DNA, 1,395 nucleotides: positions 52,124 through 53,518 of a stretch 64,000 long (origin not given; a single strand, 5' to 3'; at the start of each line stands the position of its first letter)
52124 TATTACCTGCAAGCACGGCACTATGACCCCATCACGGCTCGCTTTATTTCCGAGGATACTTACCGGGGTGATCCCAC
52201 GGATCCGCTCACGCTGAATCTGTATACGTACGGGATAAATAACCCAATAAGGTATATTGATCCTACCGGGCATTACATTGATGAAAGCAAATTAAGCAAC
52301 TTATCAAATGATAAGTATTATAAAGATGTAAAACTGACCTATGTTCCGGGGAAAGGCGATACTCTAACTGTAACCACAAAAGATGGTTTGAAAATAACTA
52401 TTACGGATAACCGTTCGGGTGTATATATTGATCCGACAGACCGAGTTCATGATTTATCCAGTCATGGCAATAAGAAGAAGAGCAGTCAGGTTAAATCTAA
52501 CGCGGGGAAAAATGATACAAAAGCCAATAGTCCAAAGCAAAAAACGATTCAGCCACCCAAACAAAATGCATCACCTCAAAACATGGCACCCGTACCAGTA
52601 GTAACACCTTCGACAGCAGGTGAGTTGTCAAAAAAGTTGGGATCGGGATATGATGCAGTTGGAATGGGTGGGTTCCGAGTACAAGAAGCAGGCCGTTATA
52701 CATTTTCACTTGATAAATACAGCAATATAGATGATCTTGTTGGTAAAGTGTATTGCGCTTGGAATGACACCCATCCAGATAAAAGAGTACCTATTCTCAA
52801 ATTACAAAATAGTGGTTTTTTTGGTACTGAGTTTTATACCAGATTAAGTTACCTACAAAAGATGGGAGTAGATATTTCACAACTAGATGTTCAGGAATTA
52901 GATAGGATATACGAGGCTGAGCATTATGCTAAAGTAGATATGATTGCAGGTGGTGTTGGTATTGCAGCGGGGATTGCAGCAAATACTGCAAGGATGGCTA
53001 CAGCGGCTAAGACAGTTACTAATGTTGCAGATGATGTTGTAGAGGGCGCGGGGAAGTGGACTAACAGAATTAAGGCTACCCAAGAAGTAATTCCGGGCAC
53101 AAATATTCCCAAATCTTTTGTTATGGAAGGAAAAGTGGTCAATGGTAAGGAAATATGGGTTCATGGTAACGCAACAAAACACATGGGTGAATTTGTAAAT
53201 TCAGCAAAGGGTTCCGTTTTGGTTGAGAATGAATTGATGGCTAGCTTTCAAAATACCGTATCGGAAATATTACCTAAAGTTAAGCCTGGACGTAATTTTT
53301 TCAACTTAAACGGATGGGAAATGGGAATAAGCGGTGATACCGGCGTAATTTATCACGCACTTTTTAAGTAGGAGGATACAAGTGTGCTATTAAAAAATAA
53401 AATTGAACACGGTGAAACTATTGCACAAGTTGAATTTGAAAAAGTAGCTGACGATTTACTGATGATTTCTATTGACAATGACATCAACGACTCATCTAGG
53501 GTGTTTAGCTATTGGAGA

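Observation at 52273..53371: Unclassified 365-aa C-terminal cargo after the RHS DPxGx cleavage site, with a compositional break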

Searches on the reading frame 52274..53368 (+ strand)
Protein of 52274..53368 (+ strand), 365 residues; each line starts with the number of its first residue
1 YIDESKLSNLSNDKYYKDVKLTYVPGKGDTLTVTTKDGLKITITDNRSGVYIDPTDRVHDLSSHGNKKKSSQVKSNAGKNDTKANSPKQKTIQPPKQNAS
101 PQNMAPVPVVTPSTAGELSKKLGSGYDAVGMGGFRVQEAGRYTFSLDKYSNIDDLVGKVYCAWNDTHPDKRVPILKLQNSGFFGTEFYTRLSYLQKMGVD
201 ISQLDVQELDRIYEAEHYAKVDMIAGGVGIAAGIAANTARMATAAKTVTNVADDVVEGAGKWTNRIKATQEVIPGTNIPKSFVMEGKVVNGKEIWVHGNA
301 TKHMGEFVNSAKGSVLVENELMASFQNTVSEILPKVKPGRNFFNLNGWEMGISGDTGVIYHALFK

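Call 7: search_protein_families(library=pfam, proteins=[window:52274-53368:+], max_evalue=1)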
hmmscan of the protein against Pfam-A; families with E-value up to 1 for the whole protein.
window:52274-53368:+ (365 aa): 0 families

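Call 8: search_protein_families(library=ncbifam, proteins=[window:52274-53368:+], max_evalue=1)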
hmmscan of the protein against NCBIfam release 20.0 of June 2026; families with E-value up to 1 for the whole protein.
window:52274-53368:+ (365 aa): 2 families
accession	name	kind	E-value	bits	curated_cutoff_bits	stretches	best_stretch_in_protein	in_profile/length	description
NF052420.1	translocon_SseD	equivalog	0.045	13.9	130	1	213-264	42-92/152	type III secretion system translocon protein SseD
NF007038.0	PRK09496.2-6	equivalog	0.068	11.9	374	1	243-305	365-425/445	Trk system potassium transporter TrkA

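Call 9: find_homologous_proteins(query=window:52274-53368:+, max_evalue=0.001)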
Query window:52274-53368:+ (365 aa): 49 proteins with E <= 0.001 among 3198 candidates.
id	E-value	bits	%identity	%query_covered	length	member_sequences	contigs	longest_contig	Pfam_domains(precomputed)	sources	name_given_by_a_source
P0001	3.9e-56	209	82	31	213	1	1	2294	-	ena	-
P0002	8.5e-54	201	57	46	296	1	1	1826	-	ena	-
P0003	9.1e-53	198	82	31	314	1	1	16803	-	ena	-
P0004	6.5e-52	195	53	49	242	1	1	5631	-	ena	-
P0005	1.6e-51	194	67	39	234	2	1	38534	-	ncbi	-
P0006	6.9e-50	188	74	31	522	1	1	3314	-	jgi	-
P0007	6.9e-49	185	67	39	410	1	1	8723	-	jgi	jgi:RHS repeat-associated protein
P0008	1.8e-48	184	61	39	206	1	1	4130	-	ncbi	-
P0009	3.8e-47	179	65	36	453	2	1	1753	-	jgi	jgi:RHS repeat-associated protein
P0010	8.4e-47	178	77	28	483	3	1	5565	-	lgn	-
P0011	5.8e-46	175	75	28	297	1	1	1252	-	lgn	-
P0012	1.2e-45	174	77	28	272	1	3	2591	-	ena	-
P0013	2.4e-45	173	76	28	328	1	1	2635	PF07591.16,PF13403.12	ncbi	-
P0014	4.8e-45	172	75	28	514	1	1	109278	-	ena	-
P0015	7.6e-45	172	72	28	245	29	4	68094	-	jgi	jgi:hypothetical protein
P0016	8.9e-45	172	67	32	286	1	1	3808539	PF25023.2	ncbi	ncbi:MAG: RHS repeat-associated core domain-containing protein [Cellulosilyticaceae bacterium]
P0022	4.4e-43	166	69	30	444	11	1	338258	PF04740.19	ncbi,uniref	ncbi:T7SS effector LXG polymorphic toxin [Listeria welshimeri]|uniref:T7SS effector LXG polymorphic 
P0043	1.0e-29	122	56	33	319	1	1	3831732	-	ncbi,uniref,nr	ncbi:RHS repeat-associated core domain-containing protein [Clostridium sp. 'deep sea']|uniref:RHS re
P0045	4.1e-8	51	40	28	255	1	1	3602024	-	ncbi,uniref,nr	ncbi:hypothetical protein LC087_12705 [Bacillus carboniphilus]|uniref:Uncharacterized protein n=1 Ta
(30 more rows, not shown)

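Call 19: search_solved_structures(query=window:52274-53368:+, max_evalue=10, show_alignments=2)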
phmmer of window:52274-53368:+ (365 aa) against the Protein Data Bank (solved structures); distinct sequences matched with E-value up to 10: 4.
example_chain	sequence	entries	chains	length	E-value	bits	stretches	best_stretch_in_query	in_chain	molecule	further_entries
7vmc_B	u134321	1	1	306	7.9e-15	58.1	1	223-364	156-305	tRNA nuclease CdiA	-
4l22_A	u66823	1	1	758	0.27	13.6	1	145-197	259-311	Phosphorylase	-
2woo_A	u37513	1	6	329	0.52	12.7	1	17-102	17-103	ATPASE GET3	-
6so5_A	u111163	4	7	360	2.1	10.7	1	10-72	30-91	ATPase ASNA1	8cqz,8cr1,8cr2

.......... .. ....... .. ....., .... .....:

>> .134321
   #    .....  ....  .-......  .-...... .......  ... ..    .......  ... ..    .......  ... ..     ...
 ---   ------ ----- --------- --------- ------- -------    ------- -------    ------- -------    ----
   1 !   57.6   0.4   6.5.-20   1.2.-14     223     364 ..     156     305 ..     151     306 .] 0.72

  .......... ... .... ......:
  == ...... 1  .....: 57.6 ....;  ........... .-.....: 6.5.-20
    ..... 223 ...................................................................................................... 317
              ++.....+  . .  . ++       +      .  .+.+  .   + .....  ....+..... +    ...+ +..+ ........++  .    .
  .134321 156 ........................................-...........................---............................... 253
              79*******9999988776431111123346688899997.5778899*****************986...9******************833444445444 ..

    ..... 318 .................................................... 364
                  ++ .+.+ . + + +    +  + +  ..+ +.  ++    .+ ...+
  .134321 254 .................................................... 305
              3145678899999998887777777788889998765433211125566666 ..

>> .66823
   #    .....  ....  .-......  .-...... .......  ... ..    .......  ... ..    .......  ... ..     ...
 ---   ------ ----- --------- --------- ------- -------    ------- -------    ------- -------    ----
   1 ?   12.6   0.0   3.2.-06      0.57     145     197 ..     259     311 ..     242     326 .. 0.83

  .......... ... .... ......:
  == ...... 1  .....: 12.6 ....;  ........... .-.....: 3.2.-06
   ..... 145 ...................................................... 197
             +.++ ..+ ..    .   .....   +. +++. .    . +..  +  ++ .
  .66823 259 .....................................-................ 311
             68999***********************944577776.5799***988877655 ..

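Call 28: find_encoding_contigs(protein=P0005, flank=4000, max_places=2)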
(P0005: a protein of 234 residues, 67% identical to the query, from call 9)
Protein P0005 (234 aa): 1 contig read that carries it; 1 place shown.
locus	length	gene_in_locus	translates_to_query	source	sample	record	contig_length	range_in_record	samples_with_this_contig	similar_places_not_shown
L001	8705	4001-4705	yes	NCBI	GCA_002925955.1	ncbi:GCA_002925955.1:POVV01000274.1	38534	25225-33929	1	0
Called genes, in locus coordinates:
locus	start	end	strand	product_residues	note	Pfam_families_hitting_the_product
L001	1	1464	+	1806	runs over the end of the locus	PF05593:RHS_repeat (faint), PF25023:TEN_YD-shell (weak)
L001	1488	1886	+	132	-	PF21837:DUF6896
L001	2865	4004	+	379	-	-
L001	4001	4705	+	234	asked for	-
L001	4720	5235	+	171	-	-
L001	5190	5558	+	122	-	-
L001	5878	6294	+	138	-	-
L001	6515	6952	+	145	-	-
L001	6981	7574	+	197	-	-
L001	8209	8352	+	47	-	-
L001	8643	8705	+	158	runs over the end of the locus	PF00583:Acetyltransf_1, PF13673:Acetyltransf_10, PF13508:Acetyltransf_7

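Call 29: find_encoding_contigs(protein=P0022, flank=4000, max_places=2)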
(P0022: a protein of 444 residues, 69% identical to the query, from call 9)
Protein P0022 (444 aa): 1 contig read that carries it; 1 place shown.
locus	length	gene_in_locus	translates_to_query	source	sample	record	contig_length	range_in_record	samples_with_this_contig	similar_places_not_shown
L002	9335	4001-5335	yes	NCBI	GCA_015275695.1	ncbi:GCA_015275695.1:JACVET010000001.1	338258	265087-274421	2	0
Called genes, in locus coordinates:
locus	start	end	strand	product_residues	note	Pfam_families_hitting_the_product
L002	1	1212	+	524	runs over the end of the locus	PF00496:SBP_bac_5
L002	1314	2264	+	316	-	PF19300:BPD_transp_1_N, PF00528:BPD_transp_1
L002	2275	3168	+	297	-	PF12911:OppC_N (weak), PF00528:BPD_transp_1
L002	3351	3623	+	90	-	PF11328:DUF3130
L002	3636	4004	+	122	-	-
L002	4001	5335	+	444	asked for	PF04740:LXG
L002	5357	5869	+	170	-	-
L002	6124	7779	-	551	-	PF00496:SBP_bac_5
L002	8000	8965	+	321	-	PF01297:ZnuA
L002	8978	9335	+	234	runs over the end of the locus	PF02463:SMC_N (faint), PF00005:ABC_tran, PF13304:AAA_21 (faint)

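Call 30: find_encoding_contigs(protein=P0016, flank=4000, max_places=1)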
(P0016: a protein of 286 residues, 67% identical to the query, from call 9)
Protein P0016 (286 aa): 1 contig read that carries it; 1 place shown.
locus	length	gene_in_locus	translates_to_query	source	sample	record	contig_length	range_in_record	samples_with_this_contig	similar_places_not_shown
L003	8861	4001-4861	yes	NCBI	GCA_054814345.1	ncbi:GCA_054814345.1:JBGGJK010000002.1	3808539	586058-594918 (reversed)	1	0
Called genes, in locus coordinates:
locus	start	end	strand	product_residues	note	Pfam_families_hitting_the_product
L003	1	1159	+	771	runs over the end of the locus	PF25023:TEN_YD-shell, PF05593:RHS_repeat, PF25023:TEN_YD-shell (weak), PF05593:RHS_repeat (weak), PF25023:TEN_YD-shell, PF05593:RHS_repeat (weak), PF25023:TEN_YD-shell, PF14412:AHH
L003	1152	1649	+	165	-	-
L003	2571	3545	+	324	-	-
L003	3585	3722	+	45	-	PF09860:DUF2087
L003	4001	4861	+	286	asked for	PF25023:TEN_YD-shell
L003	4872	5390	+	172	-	-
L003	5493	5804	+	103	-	-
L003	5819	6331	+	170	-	PF13646:HEAT_2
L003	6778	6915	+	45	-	-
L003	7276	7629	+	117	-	-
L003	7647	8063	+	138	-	-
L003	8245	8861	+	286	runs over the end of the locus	PF25023:TEN_YD-shell, PF14411:LHH (weak)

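Call 31: find_encoding_contigs(protein=P0043, flank=4000, max_places=1)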
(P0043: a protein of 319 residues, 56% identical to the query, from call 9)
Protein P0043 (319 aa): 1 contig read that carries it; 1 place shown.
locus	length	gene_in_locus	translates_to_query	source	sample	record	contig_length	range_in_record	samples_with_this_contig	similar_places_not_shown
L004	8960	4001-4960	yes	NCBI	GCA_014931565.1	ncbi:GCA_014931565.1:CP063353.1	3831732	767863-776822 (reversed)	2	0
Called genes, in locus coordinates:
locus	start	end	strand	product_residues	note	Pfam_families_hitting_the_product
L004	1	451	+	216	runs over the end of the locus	PF04239:DUF421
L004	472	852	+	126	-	PF14276:DUF4363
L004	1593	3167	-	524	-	PF07969:Amidohydro_3, PF01979:Amidohydro_1 (weak), PF07969:Amidohydro_3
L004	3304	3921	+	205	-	PF05175:MTS, PF02475:TRM5-TYW2_MTfase (weak), PF10294:Methyltransf_16 (weak), PF03602:Cons_hypoth95 (weak), PF06325:PrmA, PF12847:Methyltransf_18, PF13847:Methyltransf_31, PF13649:Methyltransf_25, +1 more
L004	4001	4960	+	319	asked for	-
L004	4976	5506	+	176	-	-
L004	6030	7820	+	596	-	-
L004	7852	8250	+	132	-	-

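Call 32: find_encoding_contigs(protein=P0045, flank=4000, max_places=1)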
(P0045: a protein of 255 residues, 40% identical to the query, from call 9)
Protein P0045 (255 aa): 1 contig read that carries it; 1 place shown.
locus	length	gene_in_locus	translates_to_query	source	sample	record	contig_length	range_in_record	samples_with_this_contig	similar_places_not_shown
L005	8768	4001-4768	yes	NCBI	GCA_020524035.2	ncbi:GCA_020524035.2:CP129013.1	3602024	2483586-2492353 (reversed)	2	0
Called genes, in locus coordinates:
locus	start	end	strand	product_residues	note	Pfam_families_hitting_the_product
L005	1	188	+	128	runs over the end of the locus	-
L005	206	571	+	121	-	-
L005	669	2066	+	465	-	PF25023:TEN_YD-shell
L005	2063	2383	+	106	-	-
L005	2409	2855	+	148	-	PF08719:NADAR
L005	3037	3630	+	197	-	-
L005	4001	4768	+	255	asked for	-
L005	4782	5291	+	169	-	-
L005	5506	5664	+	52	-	-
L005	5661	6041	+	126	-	-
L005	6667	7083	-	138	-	-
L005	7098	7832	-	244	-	-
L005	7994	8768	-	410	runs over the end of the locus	-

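Call 33: find_encoding_contigs(protein=P0014, flank=4000, max_places=1)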
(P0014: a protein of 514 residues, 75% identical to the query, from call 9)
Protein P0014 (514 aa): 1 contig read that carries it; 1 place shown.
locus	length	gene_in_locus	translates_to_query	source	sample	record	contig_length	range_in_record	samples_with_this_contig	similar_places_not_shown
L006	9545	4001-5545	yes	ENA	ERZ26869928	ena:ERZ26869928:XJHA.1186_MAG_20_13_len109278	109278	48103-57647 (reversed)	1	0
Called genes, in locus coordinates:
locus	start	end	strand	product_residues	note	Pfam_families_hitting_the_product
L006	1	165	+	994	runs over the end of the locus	PF04313:HSDR_N, PF04851:ResIII, PF00270:DEAD, PF18766:SWI2_SNF2, PF22679:T1R_D3-like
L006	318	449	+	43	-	PF16935:Hol_Tox (faint)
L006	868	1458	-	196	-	-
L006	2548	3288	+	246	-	PF13780:DUF4176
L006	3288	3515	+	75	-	-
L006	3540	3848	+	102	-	-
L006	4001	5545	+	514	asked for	-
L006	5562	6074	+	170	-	-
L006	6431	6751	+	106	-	-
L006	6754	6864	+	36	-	-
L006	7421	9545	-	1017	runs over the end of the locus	PF00873:ACR_tran, PF03176:MMPL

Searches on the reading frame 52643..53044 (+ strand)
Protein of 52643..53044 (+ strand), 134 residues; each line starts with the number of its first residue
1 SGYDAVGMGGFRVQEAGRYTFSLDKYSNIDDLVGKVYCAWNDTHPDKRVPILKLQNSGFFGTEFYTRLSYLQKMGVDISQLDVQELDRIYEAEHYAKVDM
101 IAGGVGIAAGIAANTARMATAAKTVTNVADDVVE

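Call 42: find_homologous_proteins(query=A3, max_evalue=0.001)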
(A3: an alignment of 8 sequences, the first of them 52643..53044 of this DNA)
Query A3 (8 sequences) (134 aa, profile of the alignment): 2 proteins with E <= 0.001 among 676 candidates.
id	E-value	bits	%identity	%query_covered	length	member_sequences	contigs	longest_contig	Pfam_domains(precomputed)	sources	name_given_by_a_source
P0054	6.2e-40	154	39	74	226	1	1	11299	-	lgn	-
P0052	1.1e-38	150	35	94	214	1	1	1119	-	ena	-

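Call 49: predict_structure(alignment_id=A3)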
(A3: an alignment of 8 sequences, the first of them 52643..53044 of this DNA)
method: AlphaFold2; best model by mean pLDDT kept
length: 134 residues; sequences in the alignment: 8
mean_pLDDT: 70.7   pTM: 0.62
mean pLDDT of the five models: 70.7, 70.6, 70.5, 70.3, 68.9
residues with pLDDT >= 90: 39; 70-90: 42; 50-70: 8; < 50: 45
segments of 3 or more residues with pLDDT < 50: 1-16, 105-115, 117-134
pLDDT, mean of each block of 10 residues (from residue 1): 35 49 88 94 89 79 92 91 91 84 54 47 39 39
secondary structure, 60 per line:
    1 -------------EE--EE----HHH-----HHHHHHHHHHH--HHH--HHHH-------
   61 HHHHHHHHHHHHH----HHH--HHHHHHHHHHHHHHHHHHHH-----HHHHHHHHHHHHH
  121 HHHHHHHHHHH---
elements in order: H32-42 H50-53 H61-73 H83-102 H108-131

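Call 87: fold_search(model_id=the predicted structure, library=pdb)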
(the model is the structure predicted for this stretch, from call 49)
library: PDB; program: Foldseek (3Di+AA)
matches with E <= 10: 24; with E <= 0.001: 0
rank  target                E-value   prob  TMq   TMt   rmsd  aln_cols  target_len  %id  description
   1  3lcn_B                4.5e+00  0.10  0.27  0.35  11.6        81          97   10  Nab2:Gfd1 complex (released 2010-05-12)
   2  7udi_B                4.5e+00  0.06  0.25  0.18   9.4       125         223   16  Full-length dimer of DNA-Damage Response Protein C from Deinococcus radiodurans (released 2023-02-22)
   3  9iaj_L                5.3e+00  0.02  0.15  0.10  11.9        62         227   10  Structure of cyclodipeptide synthase from Nocardia brasiliensis (Nbra-CDPS) in complex with RNA microhelices mimicking (released 2026-03-04)
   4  5jvj_A                5.6e+00  0.05  0.24  0.05  10.8        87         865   10  C4-type pyruvate phosphate dikinase: different conformational states of the nucleotide binding domain in the dimer (released 2017-04-05)
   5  2whn_A                5.6e+00  0.04  0.21  0.25  12.4       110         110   11  N-terminal domain from the PilC type IV pilus biogenesis protein (released 2010-05-19)
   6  8vw4_A                6.3e+00  0.03  0.21  0.11  12.2       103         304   13  Crystal structure of Cbl-b TKB bound to compound 26 (released 2024-07-03)
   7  5jvl_A                6.7e+00  0.04  0.25  0.06   9.9        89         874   17  C4-type pyruvate phospate dikinase: nucleotide binding domain with bound ATP analogue (released 2017-04-05)
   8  2v75                  7.1e+00  0.07  0.25  0.35  10.6        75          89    9  N-terminal domain of Nab2 (released 2008-01-29)
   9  8qth                  7.5e+00  0.03  0.19  0.08  11.2        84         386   15  Crystal structure of CBL-b in complex with an allosteric inhibitor (compound 8) (released 2024-01-10)
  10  1kbl                  7.5e+00  0.02  0.20  0.05   9.1        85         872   13  PYRUVATE PHOSPHATE DIKINASE (released 2002-01-30)
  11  2dik                  8.0e+00  0.04  0.22  0.05   7.3        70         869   13  R337A MUTANT OF PYRUVATE PHOSPHATE DIKINASE (released 1999-09-13)
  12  9mnw_B                8.0e+00  0.03  0.18  0.21   9.2        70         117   11  Cryo-EM structure of human MPC in complex with GW604714 (released 2025-03-05)
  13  6dhz_D                8.0e+00  0.02  0.18  0.20  15.1       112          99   13  Crystallographic octamer of a metal-free RIDC1 variant bearing two disulfide bonded cysteines (released 2018-07-25)
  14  8e1m_B                8.5e+00  0.04  0.25  0.25  15.2       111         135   15  Cryo-EM structure of the endogenous core TIM23 complex from S. cerevisiae (released 2023-06-21)
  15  8u0g_B                8.5e+00  0.03  0.25  0.18   9.3       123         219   15  Full-length dimer of DNA-Damage Response Protein C from Deinococcus radiodurans - Crystal form xMJ7124 (released 2023-09-06)
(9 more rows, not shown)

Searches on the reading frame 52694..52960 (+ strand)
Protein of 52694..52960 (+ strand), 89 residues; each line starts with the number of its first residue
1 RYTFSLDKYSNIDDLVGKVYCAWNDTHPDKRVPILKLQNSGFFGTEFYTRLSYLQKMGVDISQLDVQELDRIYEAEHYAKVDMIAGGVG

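Call 71: find_related_loci(query=A4, collection=genome_contigs, flank=3000)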
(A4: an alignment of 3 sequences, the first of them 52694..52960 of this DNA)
Query A4 (89 aa) in genome_contigs; peptide patterns used: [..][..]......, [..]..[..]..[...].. (x = any residue, [..] = any of these).
121 stretches matched a pattern; 3 encode a relative of the query (tblastn E <= 1e-3); 3 distinct loci.
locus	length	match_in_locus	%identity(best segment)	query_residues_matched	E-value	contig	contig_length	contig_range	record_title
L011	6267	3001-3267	51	1-88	2e-30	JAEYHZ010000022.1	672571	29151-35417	MAG: Bacillota bacterium isolate OH_HFB_338 k127_1318990, whole genome shotgun sequence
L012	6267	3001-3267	49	1-88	5e-29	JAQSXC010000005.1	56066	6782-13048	MAG: Eubacterium sp. isolate L_E1_T20_A_bin.111 scaffold_712, whole genome shotgun sequence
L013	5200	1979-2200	46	16-88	1e-20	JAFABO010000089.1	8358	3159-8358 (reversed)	MAG: Bacillota bacterium isolate OH_SBB_134 k127_332117, whole genome shotgun sequence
